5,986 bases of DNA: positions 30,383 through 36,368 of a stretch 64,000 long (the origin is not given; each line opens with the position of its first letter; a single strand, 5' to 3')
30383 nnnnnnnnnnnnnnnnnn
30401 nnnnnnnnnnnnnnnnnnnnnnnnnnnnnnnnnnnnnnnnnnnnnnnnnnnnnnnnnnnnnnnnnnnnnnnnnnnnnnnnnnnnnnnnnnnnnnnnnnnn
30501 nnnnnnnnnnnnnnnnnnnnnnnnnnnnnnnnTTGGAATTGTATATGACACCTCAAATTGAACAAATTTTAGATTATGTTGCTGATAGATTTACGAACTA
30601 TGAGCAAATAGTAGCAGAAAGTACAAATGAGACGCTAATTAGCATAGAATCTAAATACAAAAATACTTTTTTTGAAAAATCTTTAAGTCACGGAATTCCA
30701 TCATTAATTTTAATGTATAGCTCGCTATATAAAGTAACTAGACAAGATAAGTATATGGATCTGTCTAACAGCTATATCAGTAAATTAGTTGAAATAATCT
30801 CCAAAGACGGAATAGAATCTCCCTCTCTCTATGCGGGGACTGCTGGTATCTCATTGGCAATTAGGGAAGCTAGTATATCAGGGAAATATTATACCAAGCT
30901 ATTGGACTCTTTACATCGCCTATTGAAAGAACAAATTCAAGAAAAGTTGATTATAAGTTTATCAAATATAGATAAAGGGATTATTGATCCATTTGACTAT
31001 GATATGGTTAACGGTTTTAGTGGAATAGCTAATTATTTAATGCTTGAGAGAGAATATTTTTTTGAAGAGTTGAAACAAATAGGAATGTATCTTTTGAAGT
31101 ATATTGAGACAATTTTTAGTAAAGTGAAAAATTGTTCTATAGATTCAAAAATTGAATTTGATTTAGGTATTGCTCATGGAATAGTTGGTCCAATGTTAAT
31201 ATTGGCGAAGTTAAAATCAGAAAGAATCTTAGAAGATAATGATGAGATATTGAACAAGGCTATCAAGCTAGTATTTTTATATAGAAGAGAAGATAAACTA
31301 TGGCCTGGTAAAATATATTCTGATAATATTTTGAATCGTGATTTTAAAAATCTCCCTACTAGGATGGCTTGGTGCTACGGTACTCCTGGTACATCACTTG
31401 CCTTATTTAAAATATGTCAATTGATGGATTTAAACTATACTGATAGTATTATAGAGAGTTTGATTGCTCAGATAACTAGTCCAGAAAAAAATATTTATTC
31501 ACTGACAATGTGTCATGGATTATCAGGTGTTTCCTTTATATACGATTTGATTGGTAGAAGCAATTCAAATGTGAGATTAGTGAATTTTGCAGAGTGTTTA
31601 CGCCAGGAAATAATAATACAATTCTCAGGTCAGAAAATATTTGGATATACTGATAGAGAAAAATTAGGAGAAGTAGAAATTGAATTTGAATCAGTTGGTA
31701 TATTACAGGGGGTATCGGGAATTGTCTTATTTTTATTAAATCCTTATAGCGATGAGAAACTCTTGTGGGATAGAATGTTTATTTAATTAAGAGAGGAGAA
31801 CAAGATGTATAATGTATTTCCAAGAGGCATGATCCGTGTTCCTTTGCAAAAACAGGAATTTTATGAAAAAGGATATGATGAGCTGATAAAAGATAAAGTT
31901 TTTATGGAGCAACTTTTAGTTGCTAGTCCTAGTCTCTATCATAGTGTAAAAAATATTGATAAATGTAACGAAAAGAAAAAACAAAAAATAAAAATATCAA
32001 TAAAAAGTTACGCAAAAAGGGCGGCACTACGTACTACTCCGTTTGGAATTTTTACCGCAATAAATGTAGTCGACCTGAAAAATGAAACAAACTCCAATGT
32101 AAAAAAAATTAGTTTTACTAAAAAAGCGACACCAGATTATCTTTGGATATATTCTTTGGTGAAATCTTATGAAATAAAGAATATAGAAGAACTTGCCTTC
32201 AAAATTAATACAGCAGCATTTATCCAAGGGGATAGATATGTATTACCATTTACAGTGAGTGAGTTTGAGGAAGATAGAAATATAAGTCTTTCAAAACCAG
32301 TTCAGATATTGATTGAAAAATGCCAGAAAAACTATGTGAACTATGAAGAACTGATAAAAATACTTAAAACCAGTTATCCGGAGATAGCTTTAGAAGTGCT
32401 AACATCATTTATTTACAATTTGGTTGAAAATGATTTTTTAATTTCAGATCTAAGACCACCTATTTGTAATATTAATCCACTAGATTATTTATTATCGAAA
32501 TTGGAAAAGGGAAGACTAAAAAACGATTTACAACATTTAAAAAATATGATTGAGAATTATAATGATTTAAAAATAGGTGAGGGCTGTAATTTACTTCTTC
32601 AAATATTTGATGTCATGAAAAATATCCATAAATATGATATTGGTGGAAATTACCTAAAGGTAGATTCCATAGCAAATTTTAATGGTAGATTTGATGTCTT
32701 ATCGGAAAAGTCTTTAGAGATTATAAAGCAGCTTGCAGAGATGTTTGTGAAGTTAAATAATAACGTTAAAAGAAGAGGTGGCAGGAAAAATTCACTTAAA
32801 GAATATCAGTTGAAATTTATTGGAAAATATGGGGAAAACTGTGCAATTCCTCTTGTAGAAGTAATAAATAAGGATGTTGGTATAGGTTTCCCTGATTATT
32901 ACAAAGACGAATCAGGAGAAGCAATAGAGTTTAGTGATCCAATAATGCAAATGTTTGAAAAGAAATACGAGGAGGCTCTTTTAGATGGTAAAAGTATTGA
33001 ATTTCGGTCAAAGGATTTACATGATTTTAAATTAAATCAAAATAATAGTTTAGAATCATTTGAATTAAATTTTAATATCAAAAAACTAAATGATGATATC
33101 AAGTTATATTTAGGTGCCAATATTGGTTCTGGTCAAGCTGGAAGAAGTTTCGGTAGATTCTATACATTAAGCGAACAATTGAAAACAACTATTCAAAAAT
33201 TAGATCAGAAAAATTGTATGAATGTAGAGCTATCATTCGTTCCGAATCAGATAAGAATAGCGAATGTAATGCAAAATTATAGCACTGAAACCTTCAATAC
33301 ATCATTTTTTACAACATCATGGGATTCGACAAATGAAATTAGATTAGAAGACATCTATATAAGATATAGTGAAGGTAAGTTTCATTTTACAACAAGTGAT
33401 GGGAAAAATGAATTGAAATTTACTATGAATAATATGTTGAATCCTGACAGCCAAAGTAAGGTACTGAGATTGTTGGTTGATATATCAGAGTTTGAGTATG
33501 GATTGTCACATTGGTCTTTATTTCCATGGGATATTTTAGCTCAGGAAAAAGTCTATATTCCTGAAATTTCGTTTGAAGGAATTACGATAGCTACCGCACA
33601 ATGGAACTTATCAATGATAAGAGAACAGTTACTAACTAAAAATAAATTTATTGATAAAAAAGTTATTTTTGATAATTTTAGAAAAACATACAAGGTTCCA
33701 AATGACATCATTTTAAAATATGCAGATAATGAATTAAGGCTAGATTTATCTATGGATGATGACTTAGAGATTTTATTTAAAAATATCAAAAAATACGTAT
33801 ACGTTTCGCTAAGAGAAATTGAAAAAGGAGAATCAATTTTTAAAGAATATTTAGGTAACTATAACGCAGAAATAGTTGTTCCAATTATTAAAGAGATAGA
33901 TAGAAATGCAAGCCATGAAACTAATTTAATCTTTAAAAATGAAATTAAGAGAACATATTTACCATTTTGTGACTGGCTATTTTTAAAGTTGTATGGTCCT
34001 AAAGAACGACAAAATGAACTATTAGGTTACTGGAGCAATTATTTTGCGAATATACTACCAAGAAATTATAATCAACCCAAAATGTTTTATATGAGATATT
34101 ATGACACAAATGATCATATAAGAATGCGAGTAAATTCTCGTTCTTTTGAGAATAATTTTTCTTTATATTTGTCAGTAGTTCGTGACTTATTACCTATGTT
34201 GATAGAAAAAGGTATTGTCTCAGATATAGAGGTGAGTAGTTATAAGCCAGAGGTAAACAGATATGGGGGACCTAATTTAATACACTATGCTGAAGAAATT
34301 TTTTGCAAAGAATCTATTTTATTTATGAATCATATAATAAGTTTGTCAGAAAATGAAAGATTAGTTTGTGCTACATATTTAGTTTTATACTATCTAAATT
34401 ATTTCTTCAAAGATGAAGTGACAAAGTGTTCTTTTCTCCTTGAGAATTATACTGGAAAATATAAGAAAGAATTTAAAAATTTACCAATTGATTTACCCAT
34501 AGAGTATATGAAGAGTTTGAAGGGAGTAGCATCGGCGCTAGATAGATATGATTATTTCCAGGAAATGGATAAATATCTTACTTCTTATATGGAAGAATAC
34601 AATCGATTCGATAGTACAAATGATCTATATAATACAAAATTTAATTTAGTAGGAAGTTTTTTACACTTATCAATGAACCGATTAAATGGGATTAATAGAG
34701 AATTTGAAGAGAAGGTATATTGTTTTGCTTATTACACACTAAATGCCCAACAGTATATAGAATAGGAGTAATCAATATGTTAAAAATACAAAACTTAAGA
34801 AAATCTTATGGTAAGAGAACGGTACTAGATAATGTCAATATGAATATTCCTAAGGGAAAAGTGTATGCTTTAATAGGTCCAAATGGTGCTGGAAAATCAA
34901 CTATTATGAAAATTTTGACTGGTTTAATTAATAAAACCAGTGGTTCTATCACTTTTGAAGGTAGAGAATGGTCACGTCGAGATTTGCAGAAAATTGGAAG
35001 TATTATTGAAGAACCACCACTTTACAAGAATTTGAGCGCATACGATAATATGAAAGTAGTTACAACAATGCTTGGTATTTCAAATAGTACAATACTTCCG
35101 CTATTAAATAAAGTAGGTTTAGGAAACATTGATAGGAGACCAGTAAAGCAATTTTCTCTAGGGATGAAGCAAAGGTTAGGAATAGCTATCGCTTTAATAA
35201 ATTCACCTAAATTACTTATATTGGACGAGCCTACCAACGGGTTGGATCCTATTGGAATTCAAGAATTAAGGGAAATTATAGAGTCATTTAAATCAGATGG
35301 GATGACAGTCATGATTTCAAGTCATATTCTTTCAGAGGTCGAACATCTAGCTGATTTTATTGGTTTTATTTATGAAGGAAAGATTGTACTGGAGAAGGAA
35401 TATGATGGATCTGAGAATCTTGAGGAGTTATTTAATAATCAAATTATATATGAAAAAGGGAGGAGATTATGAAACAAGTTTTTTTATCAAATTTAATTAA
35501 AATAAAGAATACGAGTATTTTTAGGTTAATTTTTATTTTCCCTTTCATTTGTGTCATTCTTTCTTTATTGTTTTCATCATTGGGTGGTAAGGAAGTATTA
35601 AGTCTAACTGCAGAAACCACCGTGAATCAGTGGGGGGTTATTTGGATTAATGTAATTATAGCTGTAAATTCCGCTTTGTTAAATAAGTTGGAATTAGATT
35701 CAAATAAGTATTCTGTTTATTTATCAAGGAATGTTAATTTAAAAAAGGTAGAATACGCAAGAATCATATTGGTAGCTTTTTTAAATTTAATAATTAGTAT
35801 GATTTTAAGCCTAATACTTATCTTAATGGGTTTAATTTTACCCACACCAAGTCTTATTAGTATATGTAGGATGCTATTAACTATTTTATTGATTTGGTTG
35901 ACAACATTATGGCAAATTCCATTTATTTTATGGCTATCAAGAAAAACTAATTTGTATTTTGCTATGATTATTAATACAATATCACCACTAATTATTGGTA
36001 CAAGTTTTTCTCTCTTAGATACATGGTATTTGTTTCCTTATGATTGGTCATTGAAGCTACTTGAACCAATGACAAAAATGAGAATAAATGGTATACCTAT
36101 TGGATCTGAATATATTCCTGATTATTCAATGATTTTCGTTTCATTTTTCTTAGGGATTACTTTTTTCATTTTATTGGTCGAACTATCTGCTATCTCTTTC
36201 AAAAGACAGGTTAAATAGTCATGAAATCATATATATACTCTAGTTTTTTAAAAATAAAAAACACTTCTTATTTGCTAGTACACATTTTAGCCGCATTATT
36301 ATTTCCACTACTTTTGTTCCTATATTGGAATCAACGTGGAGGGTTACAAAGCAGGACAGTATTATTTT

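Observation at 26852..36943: Streptin-like class I lantibiotic locus (lanR, lanK, lanA, lanT, lanC, lanB, lanF, lanE, lanG) with a deletion removing the precursor core and the lanT 5-prime end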

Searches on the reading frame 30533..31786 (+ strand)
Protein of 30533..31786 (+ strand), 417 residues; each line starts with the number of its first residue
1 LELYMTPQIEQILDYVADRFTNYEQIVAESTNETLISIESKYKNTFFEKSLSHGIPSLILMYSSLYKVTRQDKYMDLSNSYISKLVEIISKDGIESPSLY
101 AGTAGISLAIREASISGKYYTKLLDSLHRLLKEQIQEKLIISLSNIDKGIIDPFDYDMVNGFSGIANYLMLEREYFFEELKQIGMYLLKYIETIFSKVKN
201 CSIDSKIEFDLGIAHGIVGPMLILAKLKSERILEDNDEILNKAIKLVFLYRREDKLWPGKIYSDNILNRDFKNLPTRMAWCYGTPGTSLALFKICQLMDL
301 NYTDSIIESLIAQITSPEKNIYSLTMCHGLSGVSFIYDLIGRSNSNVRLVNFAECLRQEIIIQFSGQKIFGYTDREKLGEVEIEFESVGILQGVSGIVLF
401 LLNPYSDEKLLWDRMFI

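Call 4: search_protein_families(library=pfam, proteins=[window:30533-31786:+], max_evalue=0.01)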
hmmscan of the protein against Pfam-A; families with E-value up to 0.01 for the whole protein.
window:30533-31786:+ (417 aa): 1 family
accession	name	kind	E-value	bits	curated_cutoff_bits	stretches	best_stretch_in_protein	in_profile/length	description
PF05147.19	LANC_like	-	2.6e-63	214.2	23.2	1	47-417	3-350/350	Lanthionine synthetase C-like protein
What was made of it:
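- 30545..31786 (+): lanC cyclase, 413 aa, intact. Pfam LANC_like, E = 2.6e-63 (call 4).
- On Class I lanthipeptide (LanB/LanC) biosynthetic gene cluster: PF05147 LANC_like, E = 2.6e-63, at 30533-31786 (call 4).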

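Call 6: search_protein_families(library=ncbifam, proteins=[window:30533-31786:+], max_evalue=0.01)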
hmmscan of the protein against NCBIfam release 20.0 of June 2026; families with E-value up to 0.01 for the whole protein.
window:30533-31786:+ (417 aa): 3 families
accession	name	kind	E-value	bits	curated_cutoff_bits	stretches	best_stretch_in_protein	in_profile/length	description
TIGR03897.1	lanti_2_LanM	subfamily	1.2e-21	76.3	304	1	39-403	583-928/932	type 2 lanthipeptide synthetase LanM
NF038150.1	lanthi_synth_IV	equivalog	2.2e-09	36.2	650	1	33-402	491-841/851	class IV lanthionine synthetase LanL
NF038151.1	lanthi_synth_III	equivalog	5e-06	25.2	575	0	240-352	493-592/833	class III lanthionine synthetase LanKC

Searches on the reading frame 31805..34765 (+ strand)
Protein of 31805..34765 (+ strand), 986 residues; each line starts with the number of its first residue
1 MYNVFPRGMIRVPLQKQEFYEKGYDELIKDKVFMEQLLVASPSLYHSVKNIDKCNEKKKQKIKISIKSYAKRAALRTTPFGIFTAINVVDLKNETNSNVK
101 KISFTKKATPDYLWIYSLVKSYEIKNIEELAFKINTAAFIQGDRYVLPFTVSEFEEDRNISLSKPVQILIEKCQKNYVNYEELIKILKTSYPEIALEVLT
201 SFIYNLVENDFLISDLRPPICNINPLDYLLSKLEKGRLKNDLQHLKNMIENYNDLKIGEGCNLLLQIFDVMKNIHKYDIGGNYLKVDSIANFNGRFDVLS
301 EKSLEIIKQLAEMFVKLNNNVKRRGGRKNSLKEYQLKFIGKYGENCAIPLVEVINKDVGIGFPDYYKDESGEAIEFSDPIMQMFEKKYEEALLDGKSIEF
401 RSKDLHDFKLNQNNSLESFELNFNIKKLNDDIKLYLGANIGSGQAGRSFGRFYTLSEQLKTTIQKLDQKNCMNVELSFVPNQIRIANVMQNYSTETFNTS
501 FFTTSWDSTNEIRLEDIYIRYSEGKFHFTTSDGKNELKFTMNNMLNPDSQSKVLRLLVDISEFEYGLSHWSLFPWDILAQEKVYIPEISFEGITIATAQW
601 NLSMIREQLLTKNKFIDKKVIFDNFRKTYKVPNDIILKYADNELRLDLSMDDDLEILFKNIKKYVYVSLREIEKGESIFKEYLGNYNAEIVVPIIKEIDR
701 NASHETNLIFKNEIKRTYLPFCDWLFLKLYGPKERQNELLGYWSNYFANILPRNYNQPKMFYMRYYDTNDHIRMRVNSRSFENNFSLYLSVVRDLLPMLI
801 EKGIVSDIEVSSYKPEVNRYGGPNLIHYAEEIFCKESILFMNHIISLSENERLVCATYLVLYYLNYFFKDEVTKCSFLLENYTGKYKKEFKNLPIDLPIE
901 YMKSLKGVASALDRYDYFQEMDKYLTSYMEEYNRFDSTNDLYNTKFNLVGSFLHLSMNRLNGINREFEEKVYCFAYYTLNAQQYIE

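Call 4: search_protein_families(library=pfam, proteins=[window:31805-34765:+], max_evalue=0.01)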
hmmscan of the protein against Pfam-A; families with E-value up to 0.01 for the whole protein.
window:31805-34765:+ (986 aa): 2 families
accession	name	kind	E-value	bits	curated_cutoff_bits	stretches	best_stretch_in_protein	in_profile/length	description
PF04738.18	Lant_dehydr_N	-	9.9e-92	308.6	28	1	30-657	2-649/649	Lantibiotic dehydratase, N terminus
PF14028.11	Lant_dehydr_C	-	8.2e-36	124.9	24.4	1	724-976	1-252/255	Lantibiotic biosynthesis dehydratase C-term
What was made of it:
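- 31805..34765 (+): lanB dehydratase, 986 aa, intact, with its own strong ribosome-binding site. Pfam Lant_dehydr_N and Lant_dehydr_C (call 4).
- On Class I lanthipeptide (LanB/LanC) biosynthetic gene cluster: PF04738 (E = 9.9e-92) and PF14028 (E = 8.2e-36) in the 986-aa ORF at 31805-34765 (call 4).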

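Call 6: search_protein_families(library=ncbifam, proteins=[window:31805-34765:+], max_evalue=0.01)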
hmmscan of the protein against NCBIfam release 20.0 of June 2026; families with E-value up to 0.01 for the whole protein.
window:31805-34765:+ (986 aa): 1 family
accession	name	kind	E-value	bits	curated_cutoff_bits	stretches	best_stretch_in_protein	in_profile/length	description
TIGR03891.1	thiopep_ocin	subfamily_domain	4e-54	184.3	48.45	1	724-978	1-262/263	thiopeptide-type bacteriocin biosynthesis protein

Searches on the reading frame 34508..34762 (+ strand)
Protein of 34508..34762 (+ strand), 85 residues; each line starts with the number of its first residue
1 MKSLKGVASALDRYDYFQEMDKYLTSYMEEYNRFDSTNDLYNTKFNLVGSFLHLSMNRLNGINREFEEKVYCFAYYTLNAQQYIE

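Call 24: find_encoding_contigs(protein=window:34508-34762:+, flank=10000, max_places=6)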
Protein seq(85 aa) (85 aa): 24 contigs read that carry it; 6 places shown.
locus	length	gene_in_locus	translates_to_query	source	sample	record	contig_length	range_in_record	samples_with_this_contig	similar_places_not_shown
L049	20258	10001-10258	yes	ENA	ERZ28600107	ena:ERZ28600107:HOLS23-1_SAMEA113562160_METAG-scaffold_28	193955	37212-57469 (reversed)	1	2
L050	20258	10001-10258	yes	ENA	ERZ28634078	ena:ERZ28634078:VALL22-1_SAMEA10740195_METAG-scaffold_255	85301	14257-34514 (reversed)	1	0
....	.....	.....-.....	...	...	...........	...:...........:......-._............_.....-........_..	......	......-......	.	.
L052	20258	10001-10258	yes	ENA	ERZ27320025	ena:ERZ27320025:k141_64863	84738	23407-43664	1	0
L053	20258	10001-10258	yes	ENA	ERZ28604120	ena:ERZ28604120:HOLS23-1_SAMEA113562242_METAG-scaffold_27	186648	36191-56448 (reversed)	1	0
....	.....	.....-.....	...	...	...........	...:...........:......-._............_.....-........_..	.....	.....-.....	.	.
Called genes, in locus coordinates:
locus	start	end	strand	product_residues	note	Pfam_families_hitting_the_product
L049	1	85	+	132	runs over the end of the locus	-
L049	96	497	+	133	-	-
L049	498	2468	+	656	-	PF00158:Sigma54_activat (faint), PF00931:NB-ARC (faint), PF05621:TniB (faint), PF00004:AAA (weak), PF17871:AAA_lid_9, PF00004:AAA (weak), PF07724:AAA_2, PF07728:AAA_5, +6 more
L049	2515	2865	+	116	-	PF04956:TrbC (weak)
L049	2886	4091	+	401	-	PF21497:TcpC-like_C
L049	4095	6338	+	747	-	PF26635:DUF8208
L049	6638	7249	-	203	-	PF02661:Fic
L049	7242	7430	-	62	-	-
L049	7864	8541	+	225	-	PF00072:Response_reg, PF00486:Trans_reg_C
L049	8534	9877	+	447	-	PF00512:HisKA, PF02518:HATPase_c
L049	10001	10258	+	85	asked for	-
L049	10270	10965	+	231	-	PF00005:ABC_tran, PF13304:AAA_21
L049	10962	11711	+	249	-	-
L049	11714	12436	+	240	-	-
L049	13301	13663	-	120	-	-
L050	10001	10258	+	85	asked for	-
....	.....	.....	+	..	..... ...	-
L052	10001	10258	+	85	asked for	-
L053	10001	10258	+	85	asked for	-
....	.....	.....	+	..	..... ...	-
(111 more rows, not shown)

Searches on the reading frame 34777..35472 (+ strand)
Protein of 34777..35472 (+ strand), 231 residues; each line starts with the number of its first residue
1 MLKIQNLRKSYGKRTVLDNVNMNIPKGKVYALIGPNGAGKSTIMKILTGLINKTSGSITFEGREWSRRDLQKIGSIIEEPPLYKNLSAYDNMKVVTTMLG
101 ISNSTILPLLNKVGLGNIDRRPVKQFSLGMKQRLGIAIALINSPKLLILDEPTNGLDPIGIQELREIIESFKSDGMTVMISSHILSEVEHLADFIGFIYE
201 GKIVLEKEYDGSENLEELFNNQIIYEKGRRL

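Call 4: search_protein_families(library=pfam, proteins=[window:34777-35472:+], max_evalue=0.01)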
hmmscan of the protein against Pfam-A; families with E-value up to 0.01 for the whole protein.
window:34777-35472:+ (231 aa): 9 families
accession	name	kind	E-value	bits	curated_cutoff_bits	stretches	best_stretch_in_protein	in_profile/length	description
PF00005.33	ABC_tran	-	1.5e-35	123.2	25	1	17-154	1-137/137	ABC transporter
PF13304.12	AAA_21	-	9.3e-17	62.5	27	2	117-186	229-301/304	AAA domain, putative AbiEii toxin, Type IV TA system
PF13175.12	AAA_15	-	7.7e-05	22.9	32.1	1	19-59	16-59/374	AAA ATPase domain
PF02463.25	SMC_N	-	0.00016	21.6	40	0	9-45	11-42/220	RecF/RecN/SMC N terminal domain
PF13476.12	AAA_23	-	0.00018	22.7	27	1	2-53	2-45/201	AAA domain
PF13604.12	AAA_30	-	0.00035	20.8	27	1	28-179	19-120/191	AAA domain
PF13555.12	AAA_29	-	0.00035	20.7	27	1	18-44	13-39/61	P-loop containing region of AAA domain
PF13401.12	AAA_22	-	0.004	17.9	27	0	28-167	6-107/130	AAA domain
PF03193.22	RsgA_GTPase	-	0.0047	17.2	30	0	16-56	96-135/174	RsgA GTPase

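Call 6: search_protein_families(library=ncbifam, proteins=[window:34777-35472:+], max_evalue=0.01)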
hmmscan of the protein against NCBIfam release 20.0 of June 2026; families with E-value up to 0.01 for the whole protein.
window:34777-35472:+ (231 aa): 193 families (the best 25 are shown)
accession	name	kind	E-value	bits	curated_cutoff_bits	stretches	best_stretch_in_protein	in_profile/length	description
TIGR03740.1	galliderm_ABC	subfamily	1.6e-109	364.8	309.75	1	2-223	1-222/223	lantibiotic protection ABC transporter ATP-binding subunit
TIGR01188.1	drrA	subfamily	2.2e-54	184.8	312.45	1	9-223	1-219/302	daunorubicin resistance ABC transporter, ATP-binding protein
TIGR03522.1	GldA_ABC_ATP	equivalog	8.3e-50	169.9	402.6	1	2-217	3-224/301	gliding motility-associated ABC transporter ATP-binding subunit GldA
NF047568.1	PSM_export_PmtC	equivalog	4.4e-45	154.4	375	1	2-209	1-204/290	phenol-soluble modulin export ABC transporter ATP-binding protein PmtC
TIGR04406.1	LPS_export_lptB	equivalog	2.3e-41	141.7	240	1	2-208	2-218/239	LPS export ABC transporter ATP-binding protein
TIGR03864.1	PQQ_ABC_ATP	hypoth_equivalog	4e-41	141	302.25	1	1-205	1-212/236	ABC transporter, ATP-binding subunit, PQQ-dependent alcohol dehydrogenase system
NF033858.1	ABC2_perm_RbbA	equivalog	9.6e-41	139.6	1050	1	3-206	268-478/909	ribosome-associated ATPase/putative transporter RbbA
NF010060.0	PRK13537.1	equivalog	6.3e-38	130.4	521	1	2-206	16-227/314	nodulation factor ABC transporter ATP-binding protein NodI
NF047565.1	PSM_export_PmtA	equivalog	3.9e-37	128.1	350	1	13-210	13-213/282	phenol-soluble modulin export ABC transporter ATP-binding protein PmtA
NF010059.0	PRK13536.1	equivalog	8.4e-37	126.7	549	1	3-207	45-256/342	nodulation factor ABC transporter ATP-binding protein NodI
TIGR01288.1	nodI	equivalog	2.3e-36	125.4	424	1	3-207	6-217/303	nodulation factor ABC transporter ATP-binding protein NodI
TIGR03410.1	urea_trans_UrtE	equivalog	1.1e-35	123.2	285.8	1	2-211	1-218/230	urea ABC transporter ATP-binding subunit UrtE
NF040905.2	GguA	equivalog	5.8e-35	120.6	810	1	1-213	1-227/500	multiple monosaccharide ABC transporter ATP-binding protein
TIGR01166.1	cbiO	subfamily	1.5e-34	119.2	211.8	1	14-183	5-185/190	cobalt ABC transporter, ATP-binding protein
NF041861.1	YtfR_transport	equivalog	6.6e-34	117.2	850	1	1-212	1-224/492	galactofuranose ABC transporter, ATP-binding protein YtfR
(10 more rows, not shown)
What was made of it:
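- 34777..35472 (+): lanF, immunity ABC transporter ATPase, 231 aa, intact. It starts 11 nt after lanB, so it is probably co-transcribed. TIGR03740, 364.8 bits against a cut-off of 309.75 (call 6).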

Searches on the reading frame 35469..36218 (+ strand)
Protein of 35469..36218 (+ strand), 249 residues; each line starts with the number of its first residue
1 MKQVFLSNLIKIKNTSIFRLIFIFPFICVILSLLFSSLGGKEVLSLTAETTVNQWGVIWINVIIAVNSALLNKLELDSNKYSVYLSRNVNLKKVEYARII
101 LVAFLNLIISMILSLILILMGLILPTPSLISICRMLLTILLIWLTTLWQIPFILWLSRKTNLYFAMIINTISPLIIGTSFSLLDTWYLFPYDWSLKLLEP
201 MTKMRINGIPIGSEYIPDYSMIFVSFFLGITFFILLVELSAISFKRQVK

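Call 4: search_protein_families(library=pfam, proteins=[window:35469-36218:+], max_evalue=0.01)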
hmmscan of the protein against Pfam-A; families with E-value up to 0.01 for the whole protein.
window:35469-36218:+ (249 aa): 0 families

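Call 6: search_protein_families(library=ncbifam, proteins=[window:35469-36218:+], max_evalue=0.01)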
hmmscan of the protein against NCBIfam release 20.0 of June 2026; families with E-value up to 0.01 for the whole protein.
window:35469-36218:+ (249 aa): 2 families
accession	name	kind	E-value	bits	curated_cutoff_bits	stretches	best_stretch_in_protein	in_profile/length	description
TIGR03732.1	lanti_perm_MutE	subfamily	1.1e-67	227.9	145.2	1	4-248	2-240/241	lantibiotic immunity ABC transporter MutE/EpiE family permease subunit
TIGR03733.1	lanti_perm_MutG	subfamily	3.2e-07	30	117.2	1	4-235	2-236/248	lantibiotic immunity ABC transporter MutG family permease subunit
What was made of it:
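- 35469..36218 (+): lanE, immunity ABC permease, 249 aa, intact. TIGR03732, 227.9 bits against a cut-off of 145.2 (call 6).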
